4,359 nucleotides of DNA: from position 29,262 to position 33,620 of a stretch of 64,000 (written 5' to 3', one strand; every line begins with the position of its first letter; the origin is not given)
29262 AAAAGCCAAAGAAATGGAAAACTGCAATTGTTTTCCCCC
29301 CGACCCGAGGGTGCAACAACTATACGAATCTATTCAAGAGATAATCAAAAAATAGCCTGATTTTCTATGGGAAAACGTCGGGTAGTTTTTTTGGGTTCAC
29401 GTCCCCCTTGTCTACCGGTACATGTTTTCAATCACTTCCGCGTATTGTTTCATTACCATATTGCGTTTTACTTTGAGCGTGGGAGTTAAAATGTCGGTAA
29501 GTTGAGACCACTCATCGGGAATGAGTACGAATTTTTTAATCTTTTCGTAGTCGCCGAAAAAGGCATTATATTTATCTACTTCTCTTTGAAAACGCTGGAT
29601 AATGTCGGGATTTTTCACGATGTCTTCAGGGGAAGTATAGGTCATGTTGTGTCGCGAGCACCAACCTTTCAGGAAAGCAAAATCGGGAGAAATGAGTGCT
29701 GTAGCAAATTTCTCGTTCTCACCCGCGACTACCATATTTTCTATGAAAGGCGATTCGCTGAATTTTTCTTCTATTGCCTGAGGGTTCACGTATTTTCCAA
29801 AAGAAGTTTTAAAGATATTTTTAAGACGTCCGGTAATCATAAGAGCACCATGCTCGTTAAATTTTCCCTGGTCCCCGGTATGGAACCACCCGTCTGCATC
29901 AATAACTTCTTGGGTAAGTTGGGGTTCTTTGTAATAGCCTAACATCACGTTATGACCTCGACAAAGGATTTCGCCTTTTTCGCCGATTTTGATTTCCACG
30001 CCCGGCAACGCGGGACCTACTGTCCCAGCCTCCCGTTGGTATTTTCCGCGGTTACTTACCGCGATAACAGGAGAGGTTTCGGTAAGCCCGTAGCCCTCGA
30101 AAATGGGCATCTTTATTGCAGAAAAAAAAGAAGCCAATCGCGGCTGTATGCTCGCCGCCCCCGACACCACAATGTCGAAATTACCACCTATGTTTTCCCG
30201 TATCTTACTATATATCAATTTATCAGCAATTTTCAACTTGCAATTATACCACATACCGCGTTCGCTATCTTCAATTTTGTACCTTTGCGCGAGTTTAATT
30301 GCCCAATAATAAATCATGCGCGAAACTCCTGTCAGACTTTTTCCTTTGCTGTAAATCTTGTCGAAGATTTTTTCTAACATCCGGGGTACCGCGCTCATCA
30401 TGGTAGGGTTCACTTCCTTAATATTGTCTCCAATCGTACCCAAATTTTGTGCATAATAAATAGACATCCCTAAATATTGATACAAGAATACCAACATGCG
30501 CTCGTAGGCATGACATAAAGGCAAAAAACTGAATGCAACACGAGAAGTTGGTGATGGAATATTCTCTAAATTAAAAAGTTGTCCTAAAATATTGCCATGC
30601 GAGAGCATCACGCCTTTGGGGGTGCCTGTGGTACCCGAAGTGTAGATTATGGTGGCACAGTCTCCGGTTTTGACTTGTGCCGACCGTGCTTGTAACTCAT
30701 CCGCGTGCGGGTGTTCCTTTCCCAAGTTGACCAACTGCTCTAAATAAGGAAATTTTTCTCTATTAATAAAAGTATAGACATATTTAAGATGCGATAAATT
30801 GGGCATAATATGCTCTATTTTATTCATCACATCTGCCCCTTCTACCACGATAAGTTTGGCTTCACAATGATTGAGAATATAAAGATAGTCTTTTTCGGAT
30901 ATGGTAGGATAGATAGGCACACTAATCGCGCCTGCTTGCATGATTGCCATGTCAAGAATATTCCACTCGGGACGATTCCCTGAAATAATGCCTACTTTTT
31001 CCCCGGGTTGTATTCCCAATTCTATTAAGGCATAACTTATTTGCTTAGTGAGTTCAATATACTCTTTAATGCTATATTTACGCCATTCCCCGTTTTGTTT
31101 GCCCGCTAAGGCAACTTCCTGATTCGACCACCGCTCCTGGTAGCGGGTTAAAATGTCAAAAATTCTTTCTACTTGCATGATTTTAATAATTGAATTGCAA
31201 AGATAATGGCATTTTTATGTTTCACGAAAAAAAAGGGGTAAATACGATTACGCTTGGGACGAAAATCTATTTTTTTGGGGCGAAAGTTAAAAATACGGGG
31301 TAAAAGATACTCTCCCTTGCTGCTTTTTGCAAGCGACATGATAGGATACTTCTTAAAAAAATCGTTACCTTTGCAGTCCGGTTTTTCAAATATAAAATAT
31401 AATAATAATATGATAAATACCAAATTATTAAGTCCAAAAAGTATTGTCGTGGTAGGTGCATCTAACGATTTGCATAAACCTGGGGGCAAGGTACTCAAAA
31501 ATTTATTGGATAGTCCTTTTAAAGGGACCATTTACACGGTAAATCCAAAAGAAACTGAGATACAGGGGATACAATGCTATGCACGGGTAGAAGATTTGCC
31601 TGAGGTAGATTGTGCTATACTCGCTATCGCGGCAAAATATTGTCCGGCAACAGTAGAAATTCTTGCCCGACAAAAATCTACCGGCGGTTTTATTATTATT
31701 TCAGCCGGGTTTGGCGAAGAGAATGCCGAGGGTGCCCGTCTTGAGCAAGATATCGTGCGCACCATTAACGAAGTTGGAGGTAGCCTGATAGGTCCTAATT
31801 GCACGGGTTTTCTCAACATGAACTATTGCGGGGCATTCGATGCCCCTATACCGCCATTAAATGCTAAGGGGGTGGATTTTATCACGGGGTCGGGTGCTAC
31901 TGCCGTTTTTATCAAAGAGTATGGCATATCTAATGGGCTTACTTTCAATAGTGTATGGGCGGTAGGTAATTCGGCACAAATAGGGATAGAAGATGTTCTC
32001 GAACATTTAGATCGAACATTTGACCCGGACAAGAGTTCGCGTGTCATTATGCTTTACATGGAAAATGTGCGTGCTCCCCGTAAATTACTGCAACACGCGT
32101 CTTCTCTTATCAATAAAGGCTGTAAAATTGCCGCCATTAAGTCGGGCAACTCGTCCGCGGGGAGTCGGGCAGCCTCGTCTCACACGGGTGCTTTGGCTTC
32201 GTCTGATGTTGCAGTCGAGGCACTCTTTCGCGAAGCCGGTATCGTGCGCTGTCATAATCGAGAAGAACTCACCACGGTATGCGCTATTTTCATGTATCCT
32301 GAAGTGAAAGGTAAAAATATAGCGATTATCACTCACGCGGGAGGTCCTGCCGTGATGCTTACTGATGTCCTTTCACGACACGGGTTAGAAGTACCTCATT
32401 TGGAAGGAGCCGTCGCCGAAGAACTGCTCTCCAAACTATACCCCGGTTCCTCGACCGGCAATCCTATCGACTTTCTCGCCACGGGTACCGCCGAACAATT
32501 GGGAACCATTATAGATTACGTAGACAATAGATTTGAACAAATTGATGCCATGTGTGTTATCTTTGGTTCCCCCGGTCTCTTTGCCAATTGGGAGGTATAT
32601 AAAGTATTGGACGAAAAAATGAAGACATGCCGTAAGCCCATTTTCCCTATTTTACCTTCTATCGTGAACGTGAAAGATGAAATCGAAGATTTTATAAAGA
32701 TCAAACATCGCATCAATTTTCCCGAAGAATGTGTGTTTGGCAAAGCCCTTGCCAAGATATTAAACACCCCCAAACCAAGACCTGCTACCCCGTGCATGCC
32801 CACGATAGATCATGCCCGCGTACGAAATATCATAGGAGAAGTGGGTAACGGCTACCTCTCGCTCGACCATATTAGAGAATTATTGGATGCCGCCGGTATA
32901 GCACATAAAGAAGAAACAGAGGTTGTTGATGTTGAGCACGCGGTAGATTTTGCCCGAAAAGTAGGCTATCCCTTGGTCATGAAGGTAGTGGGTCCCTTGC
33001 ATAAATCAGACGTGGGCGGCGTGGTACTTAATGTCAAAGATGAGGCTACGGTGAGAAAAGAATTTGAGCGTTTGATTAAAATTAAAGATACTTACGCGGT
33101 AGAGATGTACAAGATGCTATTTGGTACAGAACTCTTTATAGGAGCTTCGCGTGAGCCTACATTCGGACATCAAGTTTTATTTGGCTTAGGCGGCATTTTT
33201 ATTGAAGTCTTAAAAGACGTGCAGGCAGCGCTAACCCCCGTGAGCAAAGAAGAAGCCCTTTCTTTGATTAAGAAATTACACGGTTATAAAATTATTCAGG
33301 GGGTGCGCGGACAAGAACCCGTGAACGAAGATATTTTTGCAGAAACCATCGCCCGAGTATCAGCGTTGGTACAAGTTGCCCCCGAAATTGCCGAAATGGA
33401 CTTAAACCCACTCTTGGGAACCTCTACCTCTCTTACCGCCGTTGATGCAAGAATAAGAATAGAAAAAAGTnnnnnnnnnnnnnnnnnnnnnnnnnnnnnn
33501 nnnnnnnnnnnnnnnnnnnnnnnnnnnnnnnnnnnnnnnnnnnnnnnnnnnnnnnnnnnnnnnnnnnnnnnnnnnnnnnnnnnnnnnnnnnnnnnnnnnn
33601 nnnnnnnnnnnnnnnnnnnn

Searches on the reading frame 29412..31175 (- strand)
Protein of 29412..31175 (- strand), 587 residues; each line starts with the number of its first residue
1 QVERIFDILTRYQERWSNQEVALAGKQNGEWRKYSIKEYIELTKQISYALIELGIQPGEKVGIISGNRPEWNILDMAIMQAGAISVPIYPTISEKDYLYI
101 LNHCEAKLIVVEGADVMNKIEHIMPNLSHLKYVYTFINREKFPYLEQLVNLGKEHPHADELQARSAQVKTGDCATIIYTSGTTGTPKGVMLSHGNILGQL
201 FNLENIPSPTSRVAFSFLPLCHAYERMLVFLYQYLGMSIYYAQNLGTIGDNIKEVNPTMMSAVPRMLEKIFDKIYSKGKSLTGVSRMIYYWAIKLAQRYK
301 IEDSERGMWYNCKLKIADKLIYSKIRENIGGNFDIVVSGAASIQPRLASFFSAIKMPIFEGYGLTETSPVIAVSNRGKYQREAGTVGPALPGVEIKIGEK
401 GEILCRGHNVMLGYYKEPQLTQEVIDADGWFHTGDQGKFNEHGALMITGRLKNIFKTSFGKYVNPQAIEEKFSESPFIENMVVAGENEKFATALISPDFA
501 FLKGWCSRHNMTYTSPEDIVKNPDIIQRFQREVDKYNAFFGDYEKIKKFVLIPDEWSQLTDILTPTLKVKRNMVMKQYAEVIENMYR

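Call 63: search_protein_families(library=pfam, proteins=[window:29412-31175:-], max_evalue=0.00001)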
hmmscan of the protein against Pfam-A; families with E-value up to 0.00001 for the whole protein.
window:29412-31175:- (587 aa): 2 families
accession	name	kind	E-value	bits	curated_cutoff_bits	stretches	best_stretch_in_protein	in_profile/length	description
PF00501.34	AMP-binding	-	6.3e-74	249.5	29.9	1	19-415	10-384/384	AMP-binding enzyme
PF23562.2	AMP-binding_C_3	-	9.6e-09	36.1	20.8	1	458-587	7-121/124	AMP-binding enzyme C-terminal domain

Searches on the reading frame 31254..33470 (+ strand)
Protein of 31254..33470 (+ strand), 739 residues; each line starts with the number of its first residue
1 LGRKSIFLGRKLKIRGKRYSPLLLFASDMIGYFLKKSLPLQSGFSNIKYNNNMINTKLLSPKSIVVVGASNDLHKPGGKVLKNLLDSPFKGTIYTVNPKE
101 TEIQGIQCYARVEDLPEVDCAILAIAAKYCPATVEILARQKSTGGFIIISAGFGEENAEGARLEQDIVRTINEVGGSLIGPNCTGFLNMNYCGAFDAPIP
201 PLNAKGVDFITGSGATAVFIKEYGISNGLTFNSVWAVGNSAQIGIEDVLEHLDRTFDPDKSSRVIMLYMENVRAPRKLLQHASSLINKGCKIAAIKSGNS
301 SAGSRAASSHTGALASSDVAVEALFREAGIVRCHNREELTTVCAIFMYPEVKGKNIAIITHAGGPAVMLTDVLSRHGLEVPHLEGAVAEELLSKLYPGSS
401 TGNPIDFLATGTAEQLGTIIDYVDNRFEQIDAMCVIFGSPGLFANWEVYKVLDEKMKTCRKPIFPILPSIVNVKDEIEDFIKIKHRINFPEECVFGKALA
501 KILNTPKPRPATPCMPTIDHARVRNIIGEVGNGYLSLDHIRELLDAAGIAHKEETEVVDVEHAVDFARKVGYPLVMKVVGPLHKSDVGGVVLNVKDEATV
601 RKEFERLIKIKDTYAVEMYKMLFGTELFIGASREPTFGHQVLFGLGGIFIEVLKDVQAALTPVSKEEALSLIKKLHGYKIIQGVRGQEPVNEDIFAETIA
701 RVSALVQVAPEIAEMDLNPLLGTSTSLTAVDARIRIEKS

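Call 63: search_protein_families(library=pfam, proteins=[window:31254-33470:+], max_evalue=0.00001)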
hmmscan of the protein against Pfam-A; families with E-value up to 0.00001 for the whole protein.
window:31254-33470:+ (739 aa): 4 families
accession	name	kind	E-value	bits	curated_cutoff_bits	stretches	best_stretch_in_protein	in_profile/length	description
PF13549.11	ATP-grasp_5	-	4e-54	183.8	27.6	1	531-736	6-221/221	ATP-grasp domain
PF13607.11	Succ_CoA_lig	-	1.4e-33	116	27.4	1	206-346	3-138/138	Succinyl-CoA ligase like flavodoxin domain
PF13380.12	CoA_binding_2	-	2.3e-20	73.6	22.8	1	62-187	1-114/116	CoA binding domain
PF02629.25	CoA_binding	-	5.3e-08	33.9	22.3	1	61-151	3-96/97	CoA binding domain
